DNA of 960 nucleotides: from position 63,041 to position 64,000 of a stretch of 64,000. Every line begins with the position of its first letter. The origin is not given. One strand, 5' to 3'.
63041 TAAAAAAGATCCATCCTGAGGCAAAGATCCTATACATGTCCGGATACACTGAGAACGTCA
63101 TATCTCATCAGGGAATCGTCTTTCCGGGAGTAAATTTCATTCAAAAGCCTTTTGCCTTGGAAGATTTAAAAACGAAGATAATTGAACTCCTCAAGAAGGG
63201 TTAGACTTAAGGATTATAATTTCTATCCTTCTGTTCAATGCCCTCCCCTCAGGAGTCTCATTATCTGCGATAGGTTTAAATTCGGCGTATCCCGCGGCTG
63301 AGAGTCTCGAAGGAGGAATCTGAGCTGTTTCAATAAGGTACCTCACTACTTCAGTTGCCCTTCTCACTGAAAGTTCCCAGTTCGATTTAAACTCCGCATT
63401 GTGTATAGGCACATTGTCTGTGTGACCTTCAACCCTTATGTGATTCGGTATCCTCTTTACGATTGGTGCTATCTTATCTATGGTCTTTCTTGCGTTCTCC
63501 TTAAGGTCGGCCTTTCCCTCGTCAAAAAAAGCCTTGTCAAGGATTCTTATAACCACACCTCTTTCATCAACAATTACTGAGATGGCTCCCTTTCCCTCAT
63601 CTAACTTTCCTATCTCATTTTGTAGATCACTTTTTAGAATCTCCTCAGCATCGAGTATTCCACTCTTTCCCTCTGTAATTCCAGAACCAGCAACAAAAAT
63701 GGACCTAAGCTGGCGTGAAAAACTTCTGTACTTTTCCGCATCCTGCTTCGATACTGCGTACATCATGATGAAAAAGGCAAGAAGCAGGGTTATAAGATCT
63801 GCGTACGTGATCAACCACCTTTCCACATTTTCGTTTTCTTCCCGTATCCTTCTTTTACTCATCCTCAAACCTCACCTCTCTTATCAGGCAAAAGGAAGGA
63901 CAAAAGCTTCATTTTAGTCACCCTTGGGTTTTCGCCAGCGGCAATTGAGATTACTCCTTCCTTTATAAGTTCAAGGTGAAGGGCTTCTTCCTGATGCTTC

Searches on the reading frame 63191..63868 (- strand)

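Call 72: search_protein_families(library=pfam, proteins=[window:63191-63868:-], max_evalue=0.00001)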
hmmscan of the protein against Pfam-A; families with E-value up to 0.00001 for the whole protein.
window:63191-63868:- (225 aa): 2 families
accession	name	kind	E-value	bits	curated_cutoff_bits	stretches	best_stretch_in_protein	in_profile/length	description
PF00691.25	OmpA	-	4.1e-22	78.8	27.2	1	114-213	1-98/98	OmpA family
PF13677.11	MotB_plug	-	1.2e-19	70.1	24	1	7-58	3-58/58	Membrane MotB of proton-channel complex MotA/MotB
